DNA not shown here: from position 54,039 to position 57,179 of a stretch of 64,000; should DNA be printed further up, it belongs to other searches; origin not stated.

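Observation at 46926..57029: Co-oriented, tightly packed cluster: nucleotide cyclase-STAND-TPR, TPR-CHAT protease, FAD oxidoreductase and an orphan HslU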

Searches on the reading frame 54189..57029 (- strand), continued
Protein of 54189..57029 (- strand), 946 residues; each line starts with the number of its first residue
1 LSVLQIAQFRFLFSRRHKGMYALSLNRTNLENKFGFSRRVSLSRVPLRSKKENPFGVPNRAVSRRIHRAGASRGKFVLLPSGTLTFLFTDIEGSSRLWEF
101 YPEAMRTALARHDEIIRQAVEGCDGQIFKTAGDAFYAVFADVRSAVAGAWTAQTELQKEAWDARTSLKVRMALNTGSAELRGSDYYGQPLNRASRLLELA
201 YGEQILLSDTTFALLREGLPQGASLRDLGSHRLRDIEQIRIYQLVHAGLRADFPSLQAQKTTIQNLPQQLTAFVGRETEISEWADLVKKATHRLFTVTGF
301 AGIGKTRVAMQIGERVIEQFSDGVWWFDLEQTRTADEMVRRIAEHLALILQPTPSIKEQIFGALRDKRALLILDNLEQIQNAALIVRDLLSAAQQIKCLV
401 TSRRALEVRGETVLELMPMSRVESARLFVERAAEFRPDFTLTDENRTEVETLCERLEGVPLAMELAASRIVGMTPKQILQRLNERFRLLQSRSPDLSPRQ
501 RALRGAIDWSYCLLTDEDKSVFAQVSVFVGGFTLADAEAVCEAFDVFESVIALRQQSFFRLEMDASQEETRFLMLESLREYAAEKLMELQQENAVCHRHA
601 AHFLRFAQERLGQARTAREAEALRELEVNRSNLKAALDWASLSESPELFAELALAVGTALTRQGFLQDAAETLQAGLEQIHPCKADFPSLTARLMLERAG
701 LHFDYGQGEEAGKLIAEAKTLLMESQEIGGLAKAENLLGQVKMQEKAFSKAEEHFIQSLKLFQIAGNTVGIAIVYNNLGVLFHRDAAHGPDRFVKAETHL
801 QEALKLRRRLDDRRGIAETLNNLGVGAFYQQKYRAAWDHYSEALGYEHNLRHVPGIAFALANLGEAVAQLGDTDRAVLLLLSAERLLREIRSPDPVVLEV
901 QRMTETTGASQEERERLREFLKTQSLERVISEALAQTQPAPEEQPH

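Call 14: find_homologous_proteins(query=window:54192-56798:-)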
Query window:54192-56798:- (869 aa): 6698 proteins with E <= 0.001 among 8000 candidates; the best 120 are listed.
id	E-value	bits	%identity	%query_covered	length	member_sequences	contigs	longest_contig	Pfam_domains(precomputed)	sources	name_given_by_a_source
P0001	1.1e-259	882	51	99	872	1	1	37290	PF17874.8,PF00515.35,PF13424.13,PF13401.13,PF00211.26,PF07719.24,PF00931.29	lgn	-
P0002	2.2e-256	871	52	95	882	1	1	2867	PF00515.35,PF13424.13,PF13401.13,PF00211.26,PF00931.29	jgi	jgi:predicted ATPase/class 3 adenylate cyclase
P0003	5.8e-253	860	52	95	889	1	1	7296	PF00515.35,PF13424.13,PF13401.13,PF00211.26,PF00931.29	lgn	-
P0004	1.2e-251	856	53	93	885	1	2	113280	PF13424.13,PF13401.13,PF00211.26,PF00931.29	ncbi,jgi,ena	jgi:predicted ATPase/class 3 adenylate cyclase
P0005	1.6e-248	845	50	99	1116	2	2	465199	PF00515.35,PF13424.13,PF13401.13,PF00211.26,PF00931.29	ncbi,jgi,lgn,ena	jgi:predicted ATPase/class 3 adenylate cyclase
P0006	1.9e-248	845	52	93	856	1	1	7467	PF13424.13,PF00211.26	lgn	-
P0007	6.0e-247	840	52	90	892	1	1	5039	PF13424.13,PF13401.13,PF00211.26,PF07719.24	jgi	jgi:predicted ATPase/class 3 adenylate cyclase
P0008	4.2e-244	831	52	93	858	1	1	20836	PF13424.13,PF00211.26,PF00931.29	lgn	-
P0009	2.4e-243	828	49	98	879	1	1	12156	PF17874.8,PF00515.35,PF13424.13,PF13401.13,PF00211.26,PF00931.29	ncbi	-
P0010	3.6e-239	814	49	97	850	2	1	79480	PF17874.8,PF00515.35,PF13424.13,PF13432.13,PF13181.13,PF07719.24,PF00931.29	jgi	jgi:predicted ATPase/class 3 adenylate cyclase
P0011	2.3e-234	798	49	96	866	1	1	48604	PF00515.35,PF13424.13,PF13401.13,PF07719.24,PF00931.29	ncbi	-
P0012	1.0e-229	783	51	89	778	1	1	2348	PF00515.35,PF13424.13,PF13401.13,PF07719.24,PF00931.29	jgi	jgi:predicted ATPase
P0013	4.3e-225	768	46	98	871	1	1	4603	PF17874.8,PF00515.35,PF13424.13,PF13401.13,PF00211.26,PF00931.29,PF13374.13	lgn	-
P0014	2.3e-220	752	45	99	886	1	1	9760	PF13424.13,PF13401.13,PF00211.26,PF00931.29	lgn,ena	-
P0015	1.2e-217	743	48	94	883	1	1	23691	PF25872.1,PF13424.13,PF13401.13,PF00211.26,PF00931.29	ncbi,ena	-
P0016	1.3e-212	727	47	94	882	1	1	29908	PF00515.35,PF13424.13,PF13401.13,PF00211.26,PF07719.24,PF00931.29,PF13191.13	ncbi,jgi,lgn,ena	-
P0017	1.7e-208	713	44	99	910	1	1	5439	PF17874.8,PF13424.13,PF13401.13,PF00211.26,PF00931.29,PF13374.13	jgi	jgi:predicted ATPase/class 3 adenylate cyclase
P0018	5.3e-206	705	44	99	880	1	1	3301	PF00515.35,PF25872.1,PF13424.13,PF00211.26,PF00931.29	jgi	-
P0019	6.8e-206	704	45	99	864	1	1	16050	PF13424.13,PF13401.13,PF00211.26,PF07719.24,PF13481.13,PF00931.29,PF13191.13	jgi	jgi:predicted ATPase/class 3 adenylate cyclase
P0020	6.1e-205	701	44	94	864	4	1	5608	PF13424.13,PF13401.13,PF00211.26,PF07719.24,PF00931.29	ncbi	-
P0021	1.9e-203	696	44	98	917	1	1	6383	PF00515.35,PF13424.13,PF13401.13,PF00211.26,PF07719.24,PF00931.29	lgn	-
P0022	4.2e-203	695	46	94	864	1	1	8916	PF13424.13,PF00211.26,PF00931.29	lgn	-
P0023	4.8e-202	692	43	99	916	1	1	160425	PF17874.8,PF00515.35,PF13424.13,PF00211.26,PF07719.24,PF00931.29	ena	-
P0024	5.7e-202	691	45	98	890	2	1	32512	PF00515.35,PF13424.13,PF13176.13,PF13401.13,PF00211.26,PF07719.24,PF00931.29,PF13191.13,PF13374.13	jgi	-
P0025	6.9e-202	691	45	94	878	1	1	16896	PF13173.13,PF13424.13,PF13401.13,PF00211.26,PF07719.24,PF00931.29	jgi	jgi:predicted ATPase/class 3 adenylate cyclase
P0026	4.7e-200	685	44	96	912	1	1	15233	PF00515.35,PF25872.1,PF13424.13,PF00211.26,PF13181.13,PF07719.24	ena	-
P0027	1.9e-199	683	45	94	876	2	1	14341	PF13424.13,PF13401.13,PF00211.26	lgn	-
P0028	2.9e-199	682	46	93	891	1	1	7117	PF00515.35,PF25872.1,PF13424.13,PF13401.13,PF00211.26,PF07719.24,PF13191.13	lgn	-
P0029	1.7e-198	680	45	94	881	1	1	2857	PF13424.13,PF13401.13,PF00211.26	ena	-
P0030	3.3e-198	679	44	96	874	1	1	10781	PF05729.19,PF13424.13,PF00211.26,PF00931.29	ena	-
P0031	2.9e-197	676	43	100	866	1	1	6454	PF13424.13,PF13401.13,PF00211.26,PF07719.24,PF00931.29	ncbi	-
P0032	3.0e-197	676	43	99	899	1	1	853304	PF13424.13,PF13401.13,PF00211.26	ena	-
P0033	8.4e-196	671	43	98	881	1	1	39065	PF17874.8,PF00515.35,PF13424.13,PF13401.13,PF00211.26,PF07719.24,PF00931.29,PF13374.13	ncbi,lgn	-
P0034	6.9e-195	668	45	93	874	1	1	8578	PF00515.35,PF13424.13,PF13401.13,PF00211.26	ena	-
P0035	8.1e-194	664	44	93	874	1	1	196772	PF13424.13,PF00211.26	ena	-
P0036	3.4e-192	659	43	94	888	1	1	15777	PF17874.8,PF00515.35,PF13424.13,PF00211.26,PF13181.13,PF07719.24,PF13374.13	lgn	-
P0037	7.9e-192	658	42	99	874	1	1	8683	PF00515.35,PF13424.13,PF13401.13,PF00211.26,PF07719.24,PF00931.29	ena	-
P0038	2.0e-191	656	43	98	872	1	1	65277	PF00515.35,PF25872.1,PF13424.13,PF13176.13,PF00211.26,PF07719.24,PF00931.29,PF13374.13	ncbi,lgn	-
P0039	2.2e-191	656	43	94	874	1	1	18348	PF17874.8,PF00515.35,PF25872.1,PF13424.13,PF13176.13,PF13432.13,PF00211.26,PF13181.13,PF07719.24,PF00931.29,PF13374.13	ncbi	-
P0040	4.0e-191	655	43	94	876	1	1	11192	PF13424.13,PF13401.13,PF00211.26,PF07719.24,PF00931.29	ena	-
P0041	1.2e-190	654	44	94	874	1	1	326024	PF13424.13,PF00211.26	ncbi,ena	-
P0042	5.1e-187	642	42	94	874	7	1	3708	PF00515.35,PF25872.1,PF13424.13,PF13401.13,PF00211.26,PF07719.24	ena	-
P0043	4.2e-185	636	41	99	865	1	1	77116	PF00515.35,PF25872.1,PF13424.13,PF00211.26,PF07719.24,PF00931.29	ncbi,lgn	-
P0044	7.1e-185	635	43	94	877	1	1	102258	PF13424.13,PF00211.26,PF13374.13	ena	-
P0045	3.2e-184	633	42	97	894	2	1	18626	PF00515.35,PF25872.1,PF13424.13,PF00211.26,PF07719.24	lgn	-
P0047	1.6e-183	630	41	99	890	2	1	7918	PF13424.13,PF13401.13,PF00211.26,PF00931.29,PF13191.13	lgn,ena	-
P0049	1.2e-182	627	43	96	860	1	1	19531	PF25872.1,PF13424.13,PF00211.26,PF13181.13,PF07719.24,PF00931.29,PF13191.13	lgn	-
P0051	1.6e-181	624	43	94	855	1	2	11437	PF17874.8,PF00515.35,PF25872.1,PF13424.13,PF13176.13,PF00211.26,PF13181.13,PF07719.24,PF00931.29,PF13374.13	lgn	-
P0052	2.4e-181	623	43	91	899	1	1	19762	PF25872.1,PF13424.13,PF00211.26,PF00931.29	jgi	jgi:predicted ATPase/class 3 adenylate cyclase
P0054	5.2e-181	622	42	96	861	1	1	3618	PF25872.1,PF13424.13,PF13176.13,PF00211.26,PF13181.13,PF07719.24,PF00931.29,PF13374.13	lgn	-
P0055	8.4e-181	621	43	94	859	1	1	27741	PF17874.8,PF00515.35,PF25872.1,PF13424.13,PF13176.13,PF13401.13,PF00211.26,PF07719.24,PF00931.29,PF13191.13,PF13374.13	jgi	jgi:predicted ATPase/class 3 adenylate cyclase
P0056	6.2e-180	618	42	98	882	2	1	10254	PF13424.13,PF00211.26,PF07719.24,PF00931.29,PF13374.13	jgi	jgi:predicted ATPase/class 3 adenylate cyclase/Tfp pilus assembly protein PilF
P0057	7.8e-180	618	42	99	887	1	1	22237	PF13424.13,PF13401.13,PF00211.26,PF07719.24,PF00931.29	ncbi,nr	ncbi:MAG: adenylate/guanylate cyclase domain-containing protein [Capsulimonadales bacterium]|nr:aden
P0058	7.9e-180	618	40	98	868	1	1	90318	PF25872.1,PF13424.13,PF13401.13,PF00211.26,PF00931.29,PF13191.13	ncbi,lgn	-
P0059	8.5e-179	615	42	94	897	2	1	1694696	PF25872.1,PF13424.13,PF13401.13,PF00211.26,PF07719.24,PF00931.29,PF13191.13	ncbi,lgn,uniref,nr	ncbi:adenylate/guanylate cyclase domain-containing protein [Armatimonas rosea]|uniref:Putative ATPas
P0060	1.4e-178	614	42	94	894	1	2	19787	PF17874.8,PF00515.35,PF13424.13,PF00211.26,PF07719.24,PF00931.29,PF13191.13,PF13374.13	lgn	-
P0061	1.6e-178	614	42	94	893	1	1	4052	PF25872.1,PF13176.13,PF24885.2,PF13401.13,PF00931.29,PF13191.13,PF13374.13,PF07721.21,PF17874.8,PF00515.35,PF13424.13,PF00211.26,PF13181.13,PF07719.24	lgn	-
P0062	2.0e-178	614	42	94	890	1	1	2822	PF13424.13,PF00211.26,PF07719.24,PF00931.29,PF13374.13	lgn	-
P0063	2.2e-178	613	43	94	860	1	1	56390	PF17874.8,PF00515.35,PF25872.1,PF13424.13,PF13432.13,PF00211.26,PF07719.24,PF00931.29,PF13374.13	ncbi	-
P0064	7.2e-178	612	43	94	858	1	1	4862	PF13173.13,PF25872.1,PF13176.13,PF13401.13,PF00931.29,PF13191.13,PF13374.13,PF17874.8,PF00515.35,PF13424.13,PF13432.13,PF00211.26,PF13181.13,PF07719.24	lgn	-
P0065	1.0e-177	611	42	96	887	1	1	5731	PF00515.35,PF13424.13,PF00211.26,PF13181.13,PF07719.24,PF00931.29,PF13374.13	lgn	-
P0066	2.0e-177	610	41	97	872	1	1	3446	PF17874.8,PF00515.35,PF25872.1,PF13424.13,PF24885.2,PF00211.26,PF07719.24,PF13374.13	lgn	-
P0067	4.8e-177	609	42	98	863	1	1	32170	PF00515.35,PF25872.1,PF13424.13,PF13176.13,PF00211.26,PF13181.13,PF07719.24,PF00931.29,PF13191.13,PF13374.13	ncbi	-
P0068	4.9e-177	609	44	91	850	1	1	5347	PF05729.19,PF13424.13,PF13432.13,PF13401.13,PF00211.26,PF07719.24,PF00931.29,PF13191.13,PF13374.13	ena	-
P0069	5.1e-177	609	42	94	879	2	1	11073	PF00515.35,PF25872.1,PF13424.13,PF13401.13,PF20703.4,PF00211.26,PF07719.24,PF00931.29,PF13374.13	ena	-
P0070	1.4e-176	607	42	98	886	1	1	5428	PF00515.35,PF25872.1,PF13424.13,PF13176.13,PF13401.13,PF00211.26,PF07719.24,PF00931.29,PF13374.13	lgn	-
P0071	2.0e-176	607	42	95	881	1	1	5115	PF17874.8,PF25872.1,PF13424.13,PF00211.26,PF07719.24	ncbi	-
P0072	2.2e-176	607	37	92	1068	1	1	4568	PF17874.8,PF00515.35,PF25872.1,PF13424.13,PF13176.13,PF13401.13,PF00211.26,PF13181.13,PF07719.24,PF13374.13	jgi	jgi:predicted ATPase/class 3 adenylate cyclase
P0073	4.3e-176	606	41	98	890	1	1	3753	PF13424.13,PF00211.26,PF00931.29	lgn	-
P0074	8.9e-176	605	43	94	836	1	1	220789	PF17874.8,PF00515.35,PF13424.13,PF13176.13,PF13432.13,PF13401.13,PF00211.26,PF07719.24,PF13191.13,PF13374.13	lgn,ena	-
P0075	1.2e-175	604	42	94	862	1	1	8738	PF17874.8,PF00515.35,PF25872.1,PF13424.13,PF13401.13,PF00211.26,PF13181.13,PF07719.24,PF00931.29,PF13191.13,PF13374.13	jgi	jgi:predicted ATPase/class 3 adenylate cyclase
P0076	1.8e-175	604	42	94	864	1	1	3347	PF17874.8,PF25872.1,PF13424.13,PF13176.13,PF13401.13,PF00211.26,PF13181.13,PF07719.24,PF00931.29,PF13374.13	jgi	jgi:predicted ATPase/class 3 adenylate cyclase/Tfp pilus assembly protein PilF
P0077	3.0e-175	603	42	99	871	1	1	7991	PF13424.13,PF00211.26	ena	-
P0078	1.0e-174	601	42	94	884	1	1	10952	PF17874.8,PF00515.35,PF25872.1,PF13424.13,PF13176.13,PF00211.26,PF13181.13,PF07719.24,PF00931.29,PF13374.13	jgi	jgi:predicted ATPase/class 3 adenylate cyclase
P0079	1.6e-174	601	44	93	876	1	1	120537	PF00515.35,PF13424.13,PF13176.13,PF00211.26,PF13181.13,PF07719.24,PF00931.29,PF13374.13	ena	-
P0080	6.5e-174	599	42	94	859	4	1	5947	PF25872.1,PF13176.13,PF13401.13,PF00931.29,PF13191.13,PF13374.13,PF17874.8,PF00515.35,PF13424.13,PF13432.13,PF00211.26,PF13181.13,PF07719.24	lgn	-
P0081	8.7e-174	598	43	94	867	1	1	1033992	PF17874.8,PF00515.35,PF25872.1,PF13424.13,PF00211.26,PF13181.13,PF07719.24,PF00931.29,PF13374.13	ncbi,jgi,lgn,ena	ncbi:MAG TPA: adenylate/guanylate cyclase domain-containing protein [Abditibacteriaceae bacterium]|j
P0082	2.6e-173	597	43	94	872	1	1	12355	PF13424.13,PF13176.13,PF00211.26,PF07719.24,PF00931.29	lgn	-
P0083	1.0e-172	595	42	94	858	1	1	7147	PF00515.35,PF25872.1,PF13424.13,PF00211.26,PF13181.13,PF07719.24,PF00931.29,PF13374.13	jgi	jgi:predicted ATPase/class 3 adenylate cyclase/Tfp pilus assembly protein PilF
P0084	1.2e-172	594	42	94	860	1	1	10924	PF17874.8,PF00515.35,PF25872.1,PF13424.13,PF00211.26,PF13181.13,PF07719.24,PF00931.29,PF13374.13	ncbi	-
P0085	2.6e-172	593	43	94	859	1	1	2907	PF00515.35,PF25872.1,PF13424.13,PF13176.13,PF00211.26,PF07719.24,PF00931.29,PF13374.13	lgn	-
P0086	2.8e-172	593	40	94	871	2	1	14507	PF00515.35,PF13424.13,PF13401.13,PF00211.26,PF13181.13,PF00931.29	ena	-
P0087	3.2e-172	593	43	94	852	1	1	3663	PF00515.35,PF25872.1,PF13424.13,PF13176.13,PF00211.26,PF07719.24,PF13174.13,PF00931.29,PF13374.13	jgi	jgi:predicted ATPase/class 3 adenylate cyclase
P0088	3.5e-172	593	42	94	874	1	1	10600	PF17874.8,PF00515.35,PF25872.1,PF13424.13,PF13401.13,PF00211.26,PF07719.24,PF00931.29,PF13191.13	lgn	-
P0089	1.0e-171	591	42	94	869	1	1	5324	PF17874.8,PF00515.35,PF13424.13,PF13401.13,PF00211.26,PF07719.24,PF00931.29,PF13374.13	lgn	-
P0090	1.3e-171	591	42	94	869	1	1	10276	PF00515.35,PF13424.13,PF13401.13,PF00211.26,PF07719.24,PF00931.29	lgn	-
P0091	1.9e-171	590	43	94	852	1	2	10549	PF00515.35,PF25872.1,PF13424.13,PF13176.13,PF00211.26,PF13181.13,PF07719.24,PF00931.29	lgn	-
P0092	3.8e-170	586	40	96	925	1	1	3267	PF17874.8,PF00515.35,PF13424.13,PF00211.26,PF07719.24,PF00931.29,PF13374.13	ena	-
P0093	4.2e-170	586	41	94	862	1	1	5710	PF17874.8,PF13424.13,PF13401.13,PF00211.26,PF07719.24,PF00931.29,PF13191.13,PF13374.13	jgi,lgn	-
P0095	1.1e-169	585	40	86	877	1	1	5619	PF25872.1,PF13424.13,PF13401.13,PF00211.26,PF00931.29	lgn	-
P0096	1.3e-169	584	42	92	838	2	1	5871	PF17874.8,PF00515.35,PF25872.1,PF13424.13,PF13401.13,PF00211.26,PF13181.13,PF07719.24,PF00931.29,PF13191.13,PF13374.13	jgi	jgi:predicted ATPase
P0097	1.4e-169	584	41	99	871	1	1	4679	PF17874.8,PF00515.35,PF25872.1,PF13424.13,PF00211.26,PF13181.13,PF07719.24,PF00931.29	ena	-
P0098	1.5e-169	584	43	94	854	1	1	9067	PF00515.35,PF25872.1,PF13424.13,PF00211.26,PF07719.24,PF00931.29,PF13374.13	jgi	-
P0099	1.6e-169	584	42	96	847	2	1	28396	PF17874.8,PF00515.35,PF25872.1,PF13424.13,PF13176.13,PF13432.13,PF00211.26,PF13181.13,PF07719.24,PF00931.29,PF13374.13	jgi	jgi:predicted ATPase/class 3 adenylate cyclase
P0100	1.7e-168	581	40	94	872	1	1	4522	PF13424.13,PF13176.13,PF00211.26,PF07719.24,PF00931.29,PF13374.13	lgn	-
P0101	5.4e-168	579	39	94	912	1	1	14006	PF25872.1,PF13424.13,PF00211.26,PF00931.29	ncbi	-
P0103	1.2e-167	578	40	93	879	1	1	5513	PF17874.8,PF25872.1,PF13424.13,PF13401.13,PF00211.26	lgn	-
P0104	1.3e-166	574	42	94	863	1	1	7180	PF17874.8,PF00515.35,PF25872.1,PF13424.13,PF13176.13,PF00211.26,PF13181.13,PF07719.24,PF00931.29,PF13374.13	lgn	-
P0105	4.5e-165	569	40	93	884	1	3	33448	PF00515.35,PF25872.1,PF13424.13,PF13401.13,PF20703.4,PF00211.26,PF07719.24,PF13191.13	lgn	-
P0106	5.6e-165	569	40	98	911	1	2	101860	PF17874.8,PF25872.1,PF13424.13,PF13401.13,PF00211.26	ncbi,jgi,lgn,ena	jgi:predicted ATPase/class 3 adenylate cyclase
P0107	6.4e-164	566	39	98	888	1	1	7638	PF25872.1,PF13176.13,PF13401.13,PF00931.29,PF13374.13,PF17874.8,PF00515.35,PF05729.19,PF13424.13,PF00211.26,PF13181.13,PF07719.24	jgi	jgi:predicted ATPase/class 3 adenylate cyclase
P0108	6.7e-164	565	40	97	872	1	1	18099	PF13173.13,PF13424.13,PF00211.26,PF00931.29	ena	-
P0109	2.0e-163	564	40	94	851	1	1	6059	PF00515.35,PF25872.1,PF13424.13,PF13176.13,PF00211.26,PF07719.24,PF00931.29,PF13374.13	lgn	-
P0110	4.7e-163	563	40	93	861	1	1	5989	PF00515.35,PF13424.13,PF00211.26,PF13181.13,PF07719.24,PF00931.29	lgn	-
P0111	4.1e-162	560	41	94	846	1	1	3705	PF00515.35,PF25872.1,PF13424.13,PF00211.26,PF13181.13,PF07719.24,PF00931.29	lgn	-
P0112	4.2e-161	556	38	99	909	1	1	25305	PF25872.1,PF13424.13,PF13401.13,PF00211.26,PF00931.29,PF13191.13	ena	-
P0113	2.8e-160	553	39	99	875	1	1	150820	PF13424.13,PF00211.26,PF00931.29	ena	-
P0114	2.8e-160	553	40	98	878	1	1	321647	PF13424.13,PF00211.26,PF00931.29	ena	-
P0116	1.4e-159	551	40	94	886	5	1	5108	PF13431.13,PF13176.13,PF24885.2,PF13401.13,PF01637.25,PF13191.13,PF13374.13,PF17874.8,PF00515.35,PF13424.13,PF28559.1,PF00211.26,PF13181.13,PF07719.24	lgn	-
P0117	1.6e-159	551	45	77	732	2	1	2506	PF25872.1,PF00211.26,PF00931.29,PF13191.13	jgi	jgi:predicted ATPase/class 3 adenylate cyclase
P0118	6.4e-159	549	39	94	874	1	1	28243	PF17874.8,PF00515.35,PF13424.13,PF13176.13,PF00211.26,PF13181.13,PF07719.24,PF00931.29,PF13374.13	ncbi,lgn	-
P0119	1.3e-158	548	39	94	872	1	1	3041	PF25872.1,PF00931.29,PF13191.13,PF13374.13,PF17874.8,PF00515.35,PF05729.19,PF13424.13,PF13432.13,PF00211.26,PF13181.13,PF07719.24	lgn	-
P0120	7.5e-158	545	40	93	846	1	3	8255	PF00515.35,PF25872.1,PF13424.13,PF00211.26,PF13181.13,PF07719.24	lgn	-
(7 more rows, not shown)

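Call 15: find_encoding_contigs(protein=P0001, flank=10000, max_places=3)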
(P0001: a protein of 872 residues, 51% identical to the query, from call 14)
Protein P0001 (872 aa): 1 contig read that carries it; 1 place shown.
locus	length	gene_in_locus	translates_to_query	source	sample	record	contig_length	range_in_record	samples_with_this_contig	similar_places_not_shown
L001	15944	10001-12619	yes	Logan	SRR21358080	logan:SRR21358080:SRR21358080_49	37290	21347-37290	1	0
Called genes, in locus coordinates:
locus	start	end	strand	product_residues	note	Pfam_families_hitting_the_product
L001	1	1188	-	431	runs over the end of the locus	PF13439:Glyco_transf_4, PF13579:Glyco_trans_4_4, PF00534:Glycos_transf_1, PF13692:Glyco_trans_1_4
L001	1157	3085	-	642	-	PF13522:GATase_6, PF13537:GATase_7, PF00733:Asn_synthase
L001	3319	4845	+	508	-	PF00034:Cytochrom_C (faint)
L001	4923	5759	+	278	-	PF01040:UbiA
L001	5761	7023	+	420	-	PF01761:DHQ_synthase, PF24621:DHQS_C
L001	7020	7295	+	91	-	-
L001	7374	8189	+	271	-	PF01026:TatD_DNase (weak)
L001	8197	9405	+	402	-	-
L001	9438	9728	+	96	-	PF03795:YCII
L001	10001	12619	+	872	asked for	PF00211:Guanylate_cyc, PF00931:NB-ARC, PF13401:AAA_22 (weak), PF17874:TPR_MalT (faint), PF07719:TPR_2 (faint), PF00515:TPR_1 (faint), PF13424:TPR_12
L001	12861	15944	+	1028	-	?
